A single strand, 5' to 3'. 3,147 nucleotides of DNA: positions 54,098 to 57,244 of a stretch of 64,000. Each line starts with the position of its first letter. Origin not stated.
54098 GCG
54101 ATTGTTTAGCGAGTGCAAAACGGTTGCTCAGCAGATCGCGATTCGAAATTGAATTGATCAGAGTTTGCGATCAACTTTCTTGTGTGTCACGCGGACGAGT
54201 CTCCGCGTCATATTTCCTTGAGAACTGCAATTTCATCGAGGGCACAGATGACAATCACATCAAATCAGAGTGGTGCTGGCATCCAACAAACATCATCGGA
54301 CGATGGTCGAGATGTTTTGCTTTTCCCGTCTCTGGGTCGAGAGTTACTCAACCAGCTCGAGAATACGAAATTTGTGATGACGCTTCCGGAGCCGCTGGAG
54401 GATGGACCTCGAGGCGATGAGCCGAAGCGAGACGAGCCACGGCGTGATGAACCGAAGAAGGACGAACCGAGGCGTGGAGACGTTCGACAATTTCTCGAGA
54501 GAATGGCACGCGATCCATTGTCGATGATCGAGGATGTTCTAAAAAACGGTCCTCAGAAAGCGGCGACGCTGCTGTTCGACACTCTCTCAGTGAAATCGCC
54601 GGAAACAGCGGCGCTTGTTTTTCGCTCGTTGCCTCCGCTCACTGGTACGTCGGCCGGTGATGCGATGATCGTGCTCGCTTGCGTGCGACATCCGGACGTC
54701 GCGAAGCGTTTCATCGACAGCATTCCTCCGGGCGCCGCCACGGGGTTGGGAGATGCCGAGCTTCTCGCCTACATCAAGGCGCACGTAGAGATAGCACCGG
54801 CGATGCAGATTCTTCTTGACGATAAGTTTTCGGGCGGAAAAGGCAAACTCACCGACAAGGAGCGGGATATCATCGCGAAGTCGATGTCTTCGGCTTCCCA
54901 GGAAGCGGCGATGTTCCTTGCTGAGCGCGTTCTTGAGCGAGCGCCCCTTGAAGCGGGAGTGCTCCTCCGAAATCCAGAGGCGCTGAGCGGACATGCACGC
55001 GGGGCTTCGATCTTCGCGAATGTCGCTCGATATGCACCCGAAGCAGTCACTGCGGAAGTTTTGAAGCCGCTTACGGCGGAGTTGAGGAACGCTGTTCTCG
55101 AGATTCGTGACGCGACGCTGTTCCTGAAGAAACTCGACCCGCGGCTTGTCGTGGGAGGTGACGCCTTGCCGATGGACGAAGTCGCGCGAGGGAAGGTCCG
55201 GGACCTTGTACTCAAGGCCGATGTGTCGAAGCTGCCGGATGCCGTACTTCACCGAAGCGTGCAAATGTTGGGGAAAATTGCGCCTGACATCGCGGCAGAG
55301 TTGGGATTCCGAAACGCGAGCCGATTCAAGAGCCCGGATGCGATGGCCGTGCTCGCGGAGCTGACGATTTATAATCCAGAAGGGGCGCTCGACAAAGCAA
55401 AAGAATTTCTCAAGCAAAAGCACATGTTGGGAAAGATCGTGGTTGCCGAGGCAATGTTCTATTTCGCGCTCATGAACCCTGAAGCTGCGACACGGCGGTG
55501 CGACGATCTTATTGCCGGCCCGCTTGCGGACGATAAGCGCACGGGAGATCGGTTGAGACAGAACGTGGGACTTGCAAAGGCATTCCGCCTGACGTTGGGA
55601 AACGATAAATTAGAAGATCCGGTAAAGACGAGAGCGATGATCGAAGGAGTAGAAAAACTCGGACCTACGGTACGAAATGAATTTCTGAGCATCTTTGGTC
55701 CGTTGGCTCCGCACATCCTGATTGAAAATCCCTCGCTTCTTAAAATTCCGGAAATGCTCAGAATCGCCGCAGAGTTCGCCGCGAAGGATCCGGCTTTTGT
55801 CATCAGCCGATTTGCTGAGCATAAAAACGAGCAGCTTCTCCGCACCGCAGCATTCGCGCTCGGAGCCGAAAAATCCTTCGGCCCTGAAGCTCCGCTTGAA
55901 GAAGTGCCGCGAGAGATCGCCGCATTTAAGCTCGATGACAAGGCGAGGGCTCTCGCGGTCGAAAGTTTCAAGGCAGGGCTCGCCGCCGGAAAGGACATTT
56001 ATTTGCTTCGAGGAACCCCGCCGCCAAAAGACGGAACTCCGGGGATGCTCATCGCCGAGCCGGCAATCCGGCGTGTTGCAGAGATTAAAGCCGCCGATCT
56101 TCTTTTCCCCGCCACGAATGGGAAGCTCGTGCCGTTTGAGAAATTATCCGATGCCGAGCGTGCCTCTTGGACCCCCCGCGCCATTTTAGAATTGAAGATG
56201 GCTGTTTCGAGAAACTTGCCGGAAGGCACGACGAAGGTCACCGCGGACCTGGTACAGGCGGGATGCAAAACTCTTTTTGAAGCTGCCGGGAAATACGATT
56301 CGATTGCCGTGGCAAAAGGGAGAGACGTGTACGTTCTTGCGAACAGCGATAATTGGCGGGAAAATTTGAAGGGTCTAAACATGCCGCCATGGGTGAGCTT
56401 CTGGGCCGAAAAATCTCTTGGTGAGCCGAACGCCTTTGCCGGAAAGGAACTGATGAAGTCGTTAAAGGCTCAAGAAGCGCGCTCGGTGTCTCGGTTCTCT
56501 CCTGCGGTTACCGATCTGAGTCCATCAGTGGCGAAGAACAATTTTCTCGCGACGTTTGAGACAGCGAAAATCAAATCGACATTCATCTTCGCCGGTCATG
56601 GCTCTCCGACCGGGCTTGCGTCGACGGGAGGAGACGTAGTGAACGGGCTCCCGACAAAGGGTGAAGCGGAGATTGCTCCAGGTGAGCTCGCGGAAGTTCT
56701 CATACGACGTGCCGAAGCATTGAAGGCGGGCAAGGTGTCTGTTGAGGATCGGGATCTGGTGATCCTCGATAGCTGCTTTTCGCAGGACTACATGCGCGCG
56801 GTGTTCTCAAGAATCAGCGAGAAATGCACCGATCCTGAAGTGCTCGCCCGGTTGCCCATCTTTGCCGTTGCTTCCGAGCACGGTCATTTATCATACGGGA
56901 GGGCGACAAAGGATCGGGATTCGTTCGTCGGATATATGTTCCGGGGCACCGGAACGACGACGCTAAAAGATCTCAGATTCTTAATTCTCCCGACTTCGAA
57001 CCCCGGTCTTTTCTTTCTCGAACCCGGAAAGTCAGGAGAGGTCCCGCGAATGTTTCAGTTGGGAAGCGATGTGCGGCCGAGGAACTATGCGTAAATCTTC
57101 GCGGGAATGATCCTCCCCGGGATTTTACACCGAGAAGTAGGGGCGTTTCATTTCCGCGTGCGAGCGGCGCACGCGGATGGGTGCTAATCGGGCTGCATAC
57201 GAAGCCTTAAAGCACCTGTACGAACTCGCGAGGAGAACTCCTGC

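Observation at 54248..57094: ~950-aa helical-repeat protein ending in a caspase-like (clan CD) His-Cys dyad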

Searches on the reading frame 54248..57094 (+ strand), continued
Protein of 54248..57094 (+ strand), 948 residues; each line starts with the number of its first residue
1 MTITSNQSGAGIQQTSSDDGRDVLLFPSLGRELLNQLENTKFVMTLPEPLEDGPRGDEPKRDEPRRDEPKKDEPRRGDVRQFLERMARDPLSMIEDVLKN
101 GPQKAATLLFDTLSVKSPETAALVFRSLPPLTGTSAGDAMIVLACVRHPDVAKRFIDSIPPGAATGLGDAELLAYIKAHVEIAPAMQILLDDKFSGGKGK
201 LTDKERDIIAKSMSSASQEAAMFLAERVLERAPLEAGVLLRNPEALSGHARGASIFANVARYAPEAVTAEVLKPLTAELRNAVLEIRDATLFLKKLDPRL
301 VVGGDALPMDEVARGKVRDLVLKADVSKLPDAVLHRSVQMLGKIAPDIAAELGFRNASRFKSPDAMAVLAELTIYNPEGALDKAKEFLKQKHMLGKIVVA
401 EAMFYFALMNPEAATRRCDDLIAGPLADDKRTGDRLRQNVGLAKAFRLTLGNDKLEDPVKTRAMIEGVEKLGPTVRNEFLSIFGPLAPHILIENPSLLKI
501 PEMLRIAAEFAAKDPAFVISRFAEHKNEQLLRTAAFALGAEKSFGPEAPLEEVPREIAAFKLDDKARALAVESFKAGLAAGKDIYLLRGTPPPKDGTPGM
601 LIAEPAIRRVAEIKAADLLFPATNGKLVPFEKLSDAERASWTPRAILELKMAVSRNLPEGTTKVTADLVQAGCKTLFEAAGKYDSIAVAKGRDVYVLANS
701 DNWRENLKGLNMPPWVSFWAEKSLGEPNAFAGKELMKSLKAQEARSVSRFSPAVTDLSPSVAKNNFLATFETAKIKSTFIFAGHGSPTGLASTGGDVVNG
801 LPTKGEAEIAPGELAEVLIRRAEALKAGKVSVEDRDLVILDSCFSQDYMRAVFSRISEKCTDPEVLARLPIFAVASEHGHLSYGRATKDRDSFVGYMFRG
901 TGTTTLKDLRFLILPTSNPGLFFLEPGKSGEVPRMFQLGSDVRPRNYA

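Call 84: find_related_loci(query=A4, collection=metagenome_contigs, flank=8000)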
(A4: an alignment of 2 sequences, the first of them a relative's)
Query A4 (948 aa) in metagenome_contigs; peptide patterns used: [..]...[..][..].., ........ (x = any residue, [..] = any of these).
188 stretches matched a pattern, but none encodes a relative of the query by tblastn (E <= 1e-3).

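Call 86: find_encoding_contigs(protein=P0038, flank=8000, max_places=2)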
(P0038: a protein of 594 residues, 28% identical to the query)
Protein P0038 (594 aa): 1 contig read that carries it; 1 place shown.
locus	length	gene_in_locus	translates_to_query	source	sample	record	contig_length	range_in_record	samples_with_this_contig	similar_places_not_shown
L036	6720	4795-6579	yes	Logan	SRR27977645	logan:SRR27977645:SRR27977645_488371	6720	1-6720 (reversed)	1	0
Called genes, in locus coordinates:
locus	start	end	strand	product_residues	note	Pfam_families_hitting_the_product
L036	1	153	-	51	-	?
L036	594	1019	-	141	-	-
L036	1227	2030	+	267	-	-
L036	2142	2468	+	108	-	-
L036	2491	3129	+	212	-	PF20046:DUF6448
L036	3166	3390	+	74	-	-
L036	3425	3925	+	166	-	PF00258:Flavodoxin_1 (weak)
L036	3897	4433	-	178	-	PF14512:TM1586_NiRdase (faint), PF00881:Nitroreductase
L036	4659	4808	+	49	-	-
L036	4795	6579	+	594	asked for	-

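Call 87: find_encoding_contigs(protein=P0050, flank=8000, max_places=2)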
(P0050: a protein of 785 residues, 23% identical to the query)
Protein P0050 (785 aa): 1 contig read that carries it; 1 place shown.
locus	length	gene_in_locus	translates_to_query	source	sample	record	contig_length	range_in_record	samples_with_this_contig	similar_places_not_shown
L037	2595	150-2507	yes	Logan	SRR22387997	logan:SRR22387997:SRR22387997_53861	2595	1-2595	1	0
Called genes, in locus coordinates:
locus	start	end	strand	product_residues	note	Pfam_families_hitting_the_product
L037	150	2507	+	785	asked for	-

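Call 88: find_encoding_contigs(protein=P0014, flank=8000, max_places=2)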
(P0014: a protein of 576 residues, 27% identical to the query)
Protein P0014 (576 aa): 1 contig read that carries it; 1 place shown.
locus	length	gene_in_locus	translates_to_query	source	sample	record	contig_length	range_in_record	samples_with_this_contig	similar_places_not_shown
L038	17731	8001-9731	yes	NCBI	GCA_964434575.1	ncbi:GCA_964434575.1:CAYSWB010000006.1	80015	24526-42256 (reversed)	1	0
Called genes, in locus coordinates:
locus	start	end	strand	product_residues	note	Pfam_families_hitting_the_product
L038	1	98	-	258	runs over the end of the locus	PF01145:Band_7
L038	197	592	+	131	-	-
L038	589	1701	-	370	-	-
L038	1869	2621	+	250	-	-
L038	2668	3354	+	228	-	-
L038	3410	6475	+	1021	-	PF13205:Big_5, PF00395:SLH (faint)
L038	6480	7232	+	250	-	-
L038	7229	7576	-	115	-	-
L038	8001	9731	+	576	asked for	-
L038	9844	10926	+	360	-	PF02481:DNA_processg_A, PF17782:WHD_DprA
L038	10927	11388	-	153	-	PF02643:DUF192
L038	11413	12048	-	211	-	PF00834:Ribul_P_3_epim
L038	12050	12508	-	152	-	PF02502:LacAB_rpiB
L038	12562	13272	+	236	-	PF00121:TIM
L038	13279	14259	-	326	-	PF01259:SAICAR_synt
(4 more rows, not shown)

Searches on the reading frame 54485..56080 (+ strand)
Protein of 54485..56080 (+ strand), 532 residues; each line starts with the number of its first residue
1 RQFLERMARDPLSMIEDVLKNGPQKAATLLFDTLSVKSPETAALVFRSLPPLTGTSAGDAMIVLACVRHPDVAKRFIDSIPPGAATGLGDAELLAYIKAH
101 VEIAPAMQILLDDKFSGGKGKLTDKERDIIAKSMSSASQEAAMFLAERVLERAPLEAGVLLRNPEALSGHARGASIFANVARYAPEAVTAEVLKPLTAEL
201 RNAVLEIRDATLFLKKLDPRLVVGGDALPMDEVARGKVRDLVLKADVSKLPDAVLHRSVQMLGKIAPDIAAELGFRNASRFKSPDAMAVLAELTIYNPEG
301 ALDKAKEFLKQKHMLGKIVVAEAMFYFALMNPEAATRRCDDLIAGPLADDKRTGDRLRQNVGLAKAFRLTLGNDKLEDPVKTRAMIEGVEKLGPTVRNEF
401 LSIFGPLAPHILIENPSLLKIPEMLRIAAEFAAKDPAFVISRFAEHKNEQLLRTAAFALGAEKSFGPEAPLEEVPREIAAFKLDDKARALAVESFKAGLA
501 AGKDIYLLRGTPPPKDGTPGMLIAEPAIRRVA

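Call 80: search_solved_structures(query=A3, max_evalue=10)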
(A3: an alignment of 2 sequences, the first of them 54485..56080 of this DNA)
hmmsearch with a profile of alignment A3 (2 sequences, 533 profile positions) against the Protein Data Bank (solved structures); distinct sequences matched with E-value up to 10: 2.
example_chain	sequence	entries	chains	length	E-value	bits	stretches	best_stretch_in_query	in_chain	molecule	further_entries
9ijj_M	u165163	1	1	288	0.072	14.7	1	435-490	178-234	Leucine rich repeat containing 72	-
3eua_A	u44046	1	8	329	1.6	10.3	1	427-491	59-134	PUTATIVE FRUCTOSE-AMINOACID-6-PHOSPHATE DEGLYCASE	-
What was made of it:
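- On ARM/HEAT α-solenoid repeats (N-terminal region): No PDB profile hit (call 80).
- Tried and rejected: A profile of the two orthologues against the PDB gave nothing (call 80).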
